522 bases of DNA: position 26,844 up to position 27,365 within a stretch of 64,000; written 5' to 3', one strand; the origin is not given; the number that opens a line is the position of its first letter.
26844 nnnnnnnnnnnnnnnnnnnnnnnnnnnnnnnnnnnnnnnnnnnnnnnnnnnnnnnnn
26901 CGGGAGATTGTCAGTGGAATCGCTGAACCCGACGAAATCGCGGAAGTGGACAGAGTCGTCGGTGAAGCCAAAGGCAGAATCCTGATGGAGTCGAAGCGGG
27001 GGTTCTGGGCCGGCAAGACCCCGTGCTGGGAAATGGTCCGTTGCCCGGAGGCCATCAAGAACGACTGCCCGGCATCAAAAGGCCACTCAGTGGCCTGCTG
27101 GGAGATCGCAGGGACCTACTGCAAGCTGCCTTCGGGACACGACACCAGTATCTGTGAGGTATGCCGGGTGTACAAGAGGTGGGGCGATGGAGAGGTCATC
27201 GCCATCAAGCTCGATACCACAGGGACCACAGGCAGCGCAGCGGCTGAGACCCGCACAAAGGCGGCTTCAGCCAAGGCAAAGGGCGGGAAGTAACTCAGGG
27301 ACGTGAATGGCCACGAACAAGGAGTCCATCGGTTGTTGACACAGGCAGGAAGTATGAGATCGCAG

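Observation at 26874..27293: Cys-rich 139-aa protein with tandem CWE motifs, co-translated with the small membrane protein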

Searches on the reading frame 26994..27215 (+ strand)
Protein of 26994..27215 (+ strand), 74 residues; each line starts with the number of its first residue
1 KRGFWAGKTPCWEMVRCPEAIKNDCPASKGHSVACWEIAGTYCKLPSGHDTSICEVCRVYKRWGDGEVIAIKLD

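Call 24: search_solved_structures(query=A2, max_evalue=10, show_alignments=3)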
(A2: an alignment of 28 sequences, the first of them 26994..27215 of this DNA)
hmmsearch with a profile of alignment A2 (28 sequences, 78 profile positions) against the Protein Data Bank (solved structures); distinct sequences matched with E-value up to 10: 0.

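Call 26: search_protein_representatives(alignment_id=A2)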
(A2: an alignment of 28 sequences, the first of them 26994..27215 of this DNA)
Query: 28 sequences, 78 profile positions. Proteins with E-value up to 0.001 (for the whole library): 427; up to 1e-10: 74; up to 1e-30: 24. The best 150 are listed.
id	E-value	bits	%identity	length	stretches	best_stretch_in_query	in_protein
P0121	4.7e-47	173.9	-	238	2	2-74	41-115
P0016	2.7e-37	142.6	-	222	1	2-77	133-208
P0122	3.5e-37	142.2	-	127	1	2-77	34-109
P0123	4.7e-36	138.6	-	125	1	2-78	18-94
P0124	6.8e-36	138.1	-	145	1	2-78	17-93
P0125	1.6e-35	136.9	-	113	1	3-77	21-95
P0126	1.9e-35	136.7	-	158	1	2-77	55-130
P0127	1.5e-34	133.8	-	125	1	2-77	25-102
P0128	1.7e-34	133.6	-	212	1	2-78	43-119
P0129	1.9e-34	133.4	-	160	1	2-78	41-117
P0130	2.3e-34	133.2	-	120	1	2-77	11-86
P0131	2.6e-34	133.0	-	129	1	2-77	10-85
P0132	2.6e-34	133.0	-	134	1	3-77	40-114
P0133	4.2e-34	132.4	-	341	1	3-77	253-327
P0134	2.2e-33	130.1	-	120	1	2-77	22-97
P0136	7.0e-33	128.4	-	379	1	2-78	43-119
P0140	4.8e-32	125.8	-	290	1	2-77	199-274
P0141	6.7e-32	125.3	-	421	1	2-77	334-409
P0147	2.7e-30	120.2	-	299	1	2-77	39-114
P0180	1.3e-14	69.9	-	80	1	2-75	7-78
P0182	2.7e-13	65.7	-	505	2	8-65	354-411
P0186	1.6e-12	63.2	-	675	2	10-67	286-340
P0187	2.3e-12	62.7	-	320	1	2-39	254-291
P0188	2.8e-12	62.4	-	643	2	7-67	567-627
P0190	1.4e-11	60.2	-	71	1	2-70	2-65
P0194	1.1e-10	57.4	-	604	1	2-74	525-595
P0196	2.5e-10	56.2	-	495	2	10-71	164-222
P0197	3.3e-10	55.8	-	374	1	8-76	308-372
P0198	6.9e-10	54.8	-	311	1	2-68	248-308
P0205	4.1e-09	52.3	-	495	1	2-73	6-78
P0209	1.2e-08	50.8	-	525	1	3-73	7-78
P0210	1.5e-08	50.5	-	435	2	8-66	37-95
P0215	3.9e-08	49.2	-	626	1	10-71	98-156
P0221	1.6e-07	47.2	-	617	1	9-72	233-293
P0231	2.7e-07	46.5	-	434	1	3-68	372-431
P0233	3.3e-07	46.2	-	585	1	8-71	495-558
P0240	5.4e-07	45.5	-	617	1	9-75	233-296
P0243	5.9e-07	45.4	-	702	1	10-75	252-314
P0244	6.0e-07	45.3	-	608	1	9-75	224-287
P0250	1.1e-06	44.5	-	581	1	10-70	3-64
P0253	1.3e-06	44.3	-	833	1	6-65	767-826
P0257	1.5e-06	44.1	-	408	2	10-69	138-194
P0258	1.5e-06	44.0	-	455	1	9-71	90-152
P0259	1.5e-06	44.0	-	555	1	8-69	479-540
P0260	1.7e-06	43.9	-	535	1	9-65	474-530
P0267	2.3e-06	43.5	-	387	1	9-66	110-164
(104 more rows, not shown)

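Call 27: search_protein_families(library=pfam, proteins=[P0182, P0186, P0188, P0194, P0196, P0197, P0205, P0209, P0215, P0221], max_evalue=0.0001)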
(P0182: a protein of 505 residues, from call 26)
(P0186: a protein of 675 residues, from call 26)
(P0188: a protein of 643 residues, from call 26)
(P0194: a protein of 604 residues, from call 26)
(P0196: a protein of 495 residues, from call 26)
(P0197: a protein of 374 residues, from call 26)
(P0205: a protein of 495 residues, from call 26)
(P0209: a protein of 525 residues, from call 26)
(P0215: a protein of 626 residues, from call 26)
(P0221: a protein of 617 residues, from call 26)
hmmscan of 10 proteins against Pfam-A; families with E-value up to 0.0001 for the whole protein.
P0182 (505 aa): 1 family
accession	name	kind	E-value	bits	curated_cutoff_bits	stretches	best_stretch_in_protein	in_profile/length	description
PF00015.26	MCPsignal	-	2e-39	135.6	34.6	1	155-303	10-172/172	Methyl-accepting chemotaxis protein (MCP) signalling domain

P0186 (675 aa): 1 family
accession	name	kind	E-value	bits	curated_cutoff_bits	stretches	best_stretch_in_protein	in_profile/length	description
PF00990.26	GGDEF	-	4e-43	147.4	23.8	1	504-663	2-160/161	Diguanylate cyclase, GGDEF domain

P0188 (643 aa): 2 families
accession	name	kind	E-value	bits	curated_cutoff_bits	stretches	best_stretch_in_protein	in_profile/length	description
PF00015.26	MCPsignal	-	2.3e-36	125.7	34.6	1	298-443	13-172/172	Methyl-accepting chemotaxis protein (MCP) signalling domain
PF13682.11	CZB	-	1.2e-14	54.8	29.4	1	62-132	1-63/64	Chemoreceptor zinc-binding domain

P0194 (604 aa): 2 families
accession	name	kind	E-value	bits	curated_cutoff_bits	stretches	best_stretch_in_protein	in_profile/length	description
PF00015.26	MCPsignal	-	1e-50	172.4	34.6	1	310-491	3-170/172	Methyl-accepting chemotaxis protein (MCP) signalling domain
PF00672.30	HAMP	-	1.1e-15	58.1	25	1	200-252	1-52/53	HAMP domain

P0196 (495 aa): 3 families
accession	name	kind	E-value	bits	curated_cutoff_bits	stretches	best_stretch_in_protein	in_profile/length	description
PF02518.31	HATPase_c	-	5e-25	88.5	26.4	1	387-491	4-110/111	Histidine kinase-, DNA gyrase B-, and HSP90-like ATPase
PF00512.31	HisKA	-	7.2e-13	48.8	26.9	1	280-339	4-63/66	His Kinase A (phospho-acceptor) domain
PF07568.18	HisKA_2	-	5.7e-05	23.6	22.3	0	285-354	2-66/76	Histidine kinase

P0197 (374 aa): 2 families
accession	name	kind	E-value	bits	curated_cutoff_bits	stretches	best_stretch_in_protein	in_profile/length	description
PF03466.25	LysR_substrate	-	3.8e-31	108.5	28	1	93-295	7-206/209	LysR substrate binding domain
PF00126.33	HTH_1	-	3.7e-19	68.9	26.6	1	3-61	1-59/60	Bacterial regulatory helix-turn-helix protein, lysR family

P0205 (495 aa): 0 families

P0209 (525 aa): 0 families

P0215 (626 aa): 2 families
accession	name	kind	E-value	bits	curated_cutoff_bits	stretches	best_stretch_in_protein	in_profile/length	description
PF00015.26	MCPsignal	-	9.9e-34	117.1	34.6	1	348-501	15-168/172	Methyl-accepting chemotaxis protein (MCP) signalling domain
PF00672.30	HAMP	-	2.3e-07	31.4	25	0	153-169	33-49/53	HAMP domain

P0221 (617 aa): 4 families
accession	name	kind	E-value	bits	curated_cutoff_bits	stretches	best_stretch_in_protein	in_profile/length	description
PF00015.26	MCPsignal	-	1.2e-33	116.8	34.6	1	390-566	6-168/172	Methyl-accepting chemotaxis protein (MCP) signalling domain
PF17202.10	sCache_3_3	-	3.7e-31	108.1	28.8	1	74-175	3-104/107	Single cache domain 3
PF17201.10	Cache_3-Cache_2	-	3.7e-25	89.3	27.7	1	67-182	71-198/299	Cache 3/Cache 2 fusion domain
PF17203.10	sCache_3_2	-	2.8e-05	24.6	28.4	1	100-176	65-136/140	Single cache domain 3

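Call 29: search_protein_families(library=ncbifam, proteins=[P0182, P0186, P0194, P0196, P0197, P0205, P0180, P0190, P0121], max_evalue=0.001)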
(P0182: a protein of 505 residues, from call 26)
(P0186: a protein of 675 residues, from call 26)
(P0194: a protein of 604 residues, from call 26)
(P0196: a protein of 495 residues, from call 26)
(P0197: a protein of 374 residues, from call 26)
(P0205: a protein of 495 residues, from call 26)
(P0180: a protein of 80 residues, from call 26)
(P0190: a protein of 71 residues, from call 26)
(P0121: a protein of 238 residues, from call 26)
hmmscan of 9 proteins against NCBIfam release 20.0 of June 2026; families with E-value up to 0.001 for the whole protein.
P0182 (505 aa): 9 families
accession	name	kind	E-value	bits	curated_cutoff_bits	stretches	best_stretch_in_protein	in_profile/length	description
NF047851.1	MCPCitTducer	equivalog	6.1e-48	164.2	900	1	80-350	260-530/553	methyl-accepting chemotaxis citrate transducer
NF041847.1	transduc_aer2_vibrio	equivalog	3.5e-45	154.5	1200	1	83-332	501-750/804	aerotaxis transducer Aer2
NF011622.0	PRK15048.1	equivalog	3.4e-42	145.3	900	1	90-334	269-513/553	methyl-accepting chemotaxis protein II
NF007309.0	PRK09793.1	equivalog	2.9e-41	142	903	1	99-332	276-509/533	methyl-accepting chemotaxis protein IV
NF011615.0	PRK15041.1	equivalog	9.3e-41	140.1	947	1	78-333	259-514/554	methyl-accepting chemotaxis protein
NF045718.1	two_CW_domain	domain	8e-27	93.4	35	2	431-488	2-77/80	two-CW domain-containing protein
NF058645.1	MCPCtpMPsAe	equivalog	1.4e-25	90.1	900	1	88-328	296-536/558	methyl-accepting chemotaxis protein CtpM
NF050802.1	AspChtxCcaA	equivalog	3.7e-18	65.3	1300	1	114-298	509-693/700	aspartate chemotaxis receptor CcaA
TIGR02168.1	SMC_prok_B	equivalog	1.1e-05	23.4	567.35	1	83-341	689-950/1181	chromosome segregation protein SMC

P0186 (675 aa): 22 families
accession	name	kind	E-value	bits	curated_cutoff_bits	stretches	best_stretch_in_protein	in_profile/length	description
TIGR00254.1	GGDEF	domain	2.1e-44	151.2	37.4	1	505-665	7-164/168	diguanylate cyclase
NF007380.0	PRK09894.1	equivalog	2.6e-44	151.8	256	1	476-666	101-285/296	diguanylate cyclase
NF038266.1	diguan_SiaD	equivalog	1.4e-43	149.1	290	1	491-664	82-251/252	biofilm regulation diguanylate cyclase SiaD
NF007135.0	PRK09581.1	equivalog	1.4e-40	139.5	474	1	504-668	293-455/457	PleD family two-component system response regulator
NF047654.1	DiguCycDgcRLepto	equivalog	1.9e-37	128.8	500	1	490-666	120-294/295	diguanylate cyclase DgcR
NF007423.1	PRK09966.1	equivalog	5.7e-35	120.9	325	1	471-658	207-390/390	diguanylate cyclase DgcN/YfiN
NF051473.1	DigCycDgcsShew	equivalog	7e-32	111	400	1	506-664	138-287/291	diguanylate cyclase DgcS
NF041606.1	dguan_cyc_DgcA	equivalog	2.5e-31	108.9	370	1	529-666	204-337/340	diguanylate cyclase DgcA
NF011955.1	PRK15426.1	equivalog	2.1e-29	102.1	408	1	504-668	399-561/564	cellulose biosynthesis regulator diguanylate cyclase DgcQ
NF047872.1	GGDEF_GdpS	equivalog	2.4e-29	102.7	400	1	505-666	189-348/355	GGDEF domain-containing protein GdpS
NF007599.0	PRK10245.1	equivalog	4.4e-23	81.4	402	1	498-664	205-366/371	diguanylate cyclase AdrA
NF045718.1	two_CW_domain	domain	4.5e-22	78.2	35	2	286-341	2-78/80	two-CW domain-containing protein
NF007298.0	PRK09776.1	equivalog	6e-21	74.1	1135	1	505-665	686-842/1111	diguanylate cyclase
NF045675.1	PhdiestaseDibA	equivalog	9e-21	73.8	980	1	496-664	196-360/623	phosphodiesterase DibA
NF007474.0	PRK10060.1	equivalog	2.1e-20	72.5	782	1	497-666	231-393/663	cyclic di-GMP phosphodiesterase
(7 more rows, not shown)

P0194 (604 aa): 16 families
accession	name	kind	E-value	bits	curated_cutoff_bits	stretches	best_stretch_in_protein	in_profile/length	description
NF058645.1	MCPCtpMPsAe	equivalog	4.7e-49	167.6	900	1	163-517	187-549/558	methyl-accepting chemotaxis protein CtpM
NF047851.1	MCPCitTducer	equivalog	1.2e-45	156.6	900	1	80-530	95-527/553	methyl-accepting chemotaxis citrate transducer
NF011615.0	PRK15041.1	equivalog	1.6e-40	139.3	947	1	184-524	195-522/554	methyl-accepting chemotaxis protein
NF041847.1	transduc_aer2_vibrio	equivalog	6.9e-40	137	1200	1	204-523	454-758/804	aerotaxis transducer Aer2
NF011622.0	PRK15048.1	equivalog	8.2e-40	137.4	900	1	84-522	99-518/553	methyl-accepting chemotaxis protein II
NF007309.0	PRK09793.1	equivalog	5.1e-39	134.6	903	1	83-524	95-518/533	methyl-accepting chemotaxis protein IV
NF050802.1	AspChtxCcaA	equivalog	2.2e-21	75.9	1300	1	220-457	426-676/700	aspartate chemotaxis receptor CcaA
NF045900.1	HisKinCpxALeg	equivalog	4.4e-09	35.6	800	1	187-257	158-230/451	two-component system sensor histidine kinase CpxA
NF033092.0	HK_WalK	equivalog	2.4e-06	26.4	725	1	172-263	169-258/594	cell wall metabolism sensor histidine kinase WalK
TIGR01386.1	cztS_silS_copS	subfamily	3.5e-06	26.3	292.55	1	72-252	51-235/457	heavy metal sensor histidine kinase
NF007007.0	PRK09470.1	equivalog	7.1e-06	25.2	486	1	77-257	77-244/463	envelope stress sensor histidine kinase CpxA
NF053592.1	HK_near_YfiR_like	equivalog_domain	8.6e-06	25.5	194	1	179-251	149-221/223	sensor histidine kinase, YfiR-like protein-associated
NF012226.0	AdeS_HK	equivalog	1.3e-05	24.6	500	1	180-254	59-134/353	two-component sensor histidine kinase AdeS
TIGR02168.1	SMC_prok_B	equivalog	5.5e-05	21.1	567.35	1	218-514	662-951/1181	chromosome segregation protein SMC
NF038389.1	ArsS_fam_HK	equivalog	0.00066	19.3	250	1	59-255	12-203/403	ArsS family sensor histidine kinase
NF045718.1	two_CW_domain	domain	0.00068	20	35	0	533-588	2-77/80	two-CW domain-containing protein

P0196 (495 aa): 84 families (the best 25 are shown)
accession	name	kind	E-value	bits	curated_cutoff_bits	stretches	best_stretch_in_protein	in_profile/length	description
NF008468.0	PRK11360.1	equivalog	6.8e-72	242.7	646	1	261-493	379-611/616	two-component system sensor histidine kinase AtoS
NF007688.0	PRK10364.1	equivalog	7.9e-55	186.4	479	1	264-495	226-456/460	two-component system sensor histidine kinase ZraS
NF038348.1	T2SS_HK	subfamily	6.9e-49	166.7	450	2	309-490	391-573/574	histidine kinase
NF046026.1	HisKinCckACaul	equivalog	3.9e-45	154.1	1000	1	263-493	287-535/678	cell cycle histidine kinase CckA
NF053867.1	SprKinKinDBac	equivalog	2.7e-42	144.9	775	1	272-492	280-499/500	sporulation kinase KinD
NF046020.1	HisKinCckABruc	equivalog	2.8e-42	144.6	1000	1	262-490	464-707/868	cell cycle histidine kinase CckA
NF010411.0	PRK13837.1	equivalog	3.8e-42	144.3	647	1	263-493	435-678/828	two-component system VirA-like sensor kinase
NF052574.1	HisKinEspCMyxo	equivalog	6.8e-42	143.6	1200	1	262-493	401-640/785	serine histidine kinase EspC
NF047497.1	HK_LIC_12097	equivalog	2.1e-38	132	500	1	247-490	120-366/367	LIC_12097 family sensor histidine kinase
NF047466.1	hybrid_RR_LvrB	exception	4.1e-38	131.5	500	1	249-490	126-376/377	hybrid histidine kinase/response regulator LvrB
NF052573.1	HisKinEspAMyxo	equivalog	7.8e-36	123.4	1400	1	259-492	365-613/755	serine histidine kinase EspA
NF046044.1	PnpS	equivalog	2e-34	119.3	400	1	285-489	177-390/390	two-component system histidine kinase PnpS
NF010076.0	PRK13557.1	subfamily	2.3e-34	118.8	631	1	264-493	149-397/540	histidine kinase famiy protein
NF047794.1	HisKinPtgB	equivalog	2.4e-32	112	1000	1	224-481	389-646/656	two-component system sensor histidine kinase PgtB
NF006800.0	PRK09303.1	equivalog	4.9e-32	111.3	342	1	242-494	116-381/383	histidine kinase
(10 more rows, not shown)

P0197 (374 aa): 55 families (the best 25 are shown)
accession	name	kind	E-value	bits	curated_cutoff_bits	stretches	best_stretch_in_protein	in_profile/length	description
NF040786.1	LysR_Sec_metab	equivalog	4.1e-45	154.1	250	1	1-294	1-295/298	selenium metabolism-associated LysR family transcriptional regulator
NF040889.1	trans_reg_YeiE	equivalog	7.8e-34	117.2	480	1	3-283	5-276/288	DNA-binding transcriptional regulator YeiE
NF047520.1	trans_act_CidR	equivalog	2.8e-32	112.1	415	1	1-293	1-288/292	cidABC operon transcriptional activator CidR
NF008095.0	PRK10837.1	subfamily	1.2e-31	110.1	281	1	3-290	5-283/290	LysR family transcriptional regulator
NF053705.1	TransRegGltCGpos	equivalog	5.3e-28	98.1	350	1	1-287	1-283/300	glutamate biosynthesis transcriptional regulator GltC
TIGR03339.1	phn_lysR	subfamily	5.2e-27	94.8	341.1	1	5-222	1-213/279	aminoethylphosphonate catabolism associated LysR family transcriptional regulator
NF045775.1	acetoin_reg_AlsR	exception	4.9e-25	88.6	430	1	1-209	1-206/290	acetoin biosynthesis transcriptional regulator AlsR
NF008416.0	PRK11242.1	equivalog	1.9e-24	86.5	277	1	1-251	1-248/300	transcriptional regulator CynR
NF008352.0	PRK11139.1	subfamily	1.2e-23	83.7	288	1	3-281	8-276/305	transcriptional regulator GcvA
NF045990.1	TransRegCbbRRhodb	equivalog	5e-23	81.6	450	1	3-297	8-300/304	LysR family regulator CbbR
NF050018.1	StrsTransRegOxyRFcella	equivalog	6e-23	81.8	500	1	6-256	6-251/289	oxidative stress transcriptional regulator OxyR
NF007315.1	PRK09801.1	equivalog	1.4e-22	80.1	398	1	5-207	10-207/301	L-tartrate utilization transcriptional activator TtdR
NF007667.0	PRK10341.1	equivalog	9e-22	77.5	308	1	5-306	11-307/312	transcriptional regulator TdcA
NF007385.0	PRK09906.1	equivalog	9.3e-22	77.5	356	1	1-199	1-197/296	DNA-binding transcriptional regulator HcaR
NF009327.0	PRK12684.1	subfamily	2e-19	70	402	1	1-156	1-157/313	CysB family HTH-type transcriptional regulator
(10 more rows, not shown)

P0205 (495 aa): 0 families

P0180 (80 aa): 1 family
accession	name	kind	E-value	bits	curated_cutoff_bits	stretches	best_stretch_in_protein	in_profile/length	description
NF045718.1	two_CW_domain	domain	1.8e-05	25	35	1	15-69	2-76/80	two-CW domain-containing protein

P0190 (71 aa): 0 families

P0121 (238 aa): 1 family
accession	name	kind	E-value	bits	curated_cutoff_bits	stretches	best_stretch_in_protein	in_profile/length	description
NF045718.1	two_CW_domain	domain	8.1e-10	38.9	35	1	49-108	2-77/80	two-CW domain-containing protein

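Call 30: search_protein_families(library=pfam, proteins=[P0133, P0136, P0141, P0140, P0147, P0233, P0243, P0250, P0253, P0258], max_evalue=0.0001)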
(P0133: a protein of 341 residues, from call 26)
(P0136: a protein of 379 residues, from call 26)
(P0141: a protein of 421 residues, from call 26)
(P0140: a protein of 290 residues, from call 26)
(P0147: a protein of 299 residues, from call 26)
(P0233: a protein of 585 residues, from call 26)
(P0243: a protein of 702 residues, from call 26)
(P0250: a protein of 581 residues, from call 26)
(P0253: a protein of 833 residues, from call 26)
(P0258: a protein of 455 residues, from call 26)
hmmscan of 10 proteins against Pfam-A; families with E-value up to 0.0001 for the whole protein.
P0133 (341 aa): 0 families

P0136 (379 aa): 1 family
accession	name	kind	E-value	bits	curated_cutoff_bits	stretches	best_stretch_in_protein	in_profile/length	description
PF11730.13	DUF3297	-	2e-05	24.8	27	0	344-363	31-50/71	Protein of unknown function (DUF3297)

P0141 (421 aa): 0 families

P0140 (290 aa): 1 family
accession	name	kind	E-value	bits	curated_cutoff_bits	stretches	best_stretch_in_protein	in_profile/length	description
PF00072.30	Response_reg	-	3.1e-13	50.3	30.2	1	8-122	2-109/111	Response regulator receiver domain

P0147 (299 aa): 4 families
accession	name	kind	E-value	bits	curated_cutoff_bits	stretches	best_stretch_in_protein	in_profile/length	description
PF13646.12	HEAT_2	-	1.4e-15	57.8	27.7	1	152-231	2-82/88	HEAT repeats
PF03130.22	HEAT_PBS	-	3.2e-11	43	20.9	0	165-191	1-27/27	PBS lyase HEAT-like repeat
PF02985.28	HEAT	-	3.4e-08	33.5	23.5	0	151-176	2-27/31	HEAT repeat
PF13513.12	HEAT_EZ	-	1.5e-05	25.8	27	0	150-173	29-52/55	HEAT-like repeat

P0233 (585 aa): 1 family
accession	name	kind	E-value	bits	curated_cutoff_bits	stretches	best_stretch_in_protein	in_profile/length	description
PF00015.26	MCPsignal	-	3.5e-42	144.6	34.6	1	283-434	6-171/172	Methyl-accepting chemotaxis protein (MCP) signalling domain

P0243 (702 aa): 7 families
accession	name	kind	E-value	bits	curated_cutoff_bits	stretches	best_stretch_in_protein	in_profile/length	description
PF02518.31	HATPase_c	-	4.9e-22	78.9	26.4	1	578-694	1-109/111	Histidine kinase-, DNA gyrase B-, and HSP90-like ATPase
PF13188.13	PAS_8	-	6.8e-09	35.8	21.8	1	337-384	1-44/65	PAS domain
PF21563.3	Mcp40H-20_sensor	-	1.1e-08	35.7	27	1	74-185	3-109/112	Methyl-accepting chemotaxis sensory transducer, class 40H, sensor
PF00672.30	HAMP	-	5.8e-07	30.2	25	0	219-242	1-24/53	HAMP domain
PF13426.13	PAS_9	-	8.6e-07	29.6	27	1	347-449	1-103/103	PAS domain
PF00512.31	HisKA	-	1.2e-06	28.8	26.9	1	466-533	2-63/66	His Kinase A (phospho-acceptor) domain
PF00989.32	PAS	-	3.6e-05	24.2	22.6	0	337-395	1-58/113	PAS fold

P0250 (581 aa): 4 families
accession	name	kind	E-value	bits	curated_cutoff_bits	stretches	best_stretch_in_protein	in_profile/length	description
PF00015.26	MCPsignal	-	3e-43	148.1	34.6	1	375-556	2-169/172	Methyl-accepting chemotaxis protein (MCP) signalling domain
PF05227.19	CHASE3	-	2.4e-14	53.9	28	1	105-234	3-135/138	CHASE3 domain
PF12729.13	4HB_MCP_1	-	2.9e-12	47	27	1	70-239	4-178/181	Four helix bundle sensory module for signal transduction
PF00672.30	HAMP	-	6.1e-10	39.7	25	1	266-314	1-48/53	HAMP domain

P0253 (833 aa): 6 families
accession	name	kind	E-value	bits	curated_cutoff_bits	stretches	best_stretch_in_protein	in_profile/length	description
PF00015.26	MCPsignal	-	2.1e-54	184.4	34.6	1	458-617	11-170/172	Methyl-accepting chemotaxis protein (MCP) signalling domain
PF12729.13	4HB_MCP_1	-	1.6e-27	96.7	27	1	4-177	1-174/181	Four helix bundle sensory module for signal transduction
PF02203.21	TarH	-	1.6e-16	61.1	25.2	1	1-171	1-175/177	Tar ligand binding domain homologue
PF00672.30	HAMP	-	4.5e-08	33.7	25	1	209-259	2-52/53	HAMP domain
PF06103.16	DUF948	-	6.6e-07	29.9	37.2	0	284-346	22-84/89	Bacterial protein of unknown function (DUF948)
PF20155.4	TMP_3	-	2.8e-05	24.4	41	0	270-364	4-98/192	Tape measure protein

P0258 (455 aa): 3 families
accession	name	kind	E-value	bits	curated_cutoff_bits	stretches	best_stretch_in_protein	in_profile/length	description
PF02518.31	HATPase_c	-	4.3e-27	95.2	26.4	1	323-436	2-110/111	Histidine kinase-, DNA gyrase B-, and HSP90-like ATPase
PF00512.31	HisKA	-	2.1e-12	47.4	26.9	1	214-278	3-64/66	His Kinase A (phospho-acceptor) domain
PF00672.30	HAMP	-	3.1e-05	24.6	25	0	58-87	2-31/53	HAMP domain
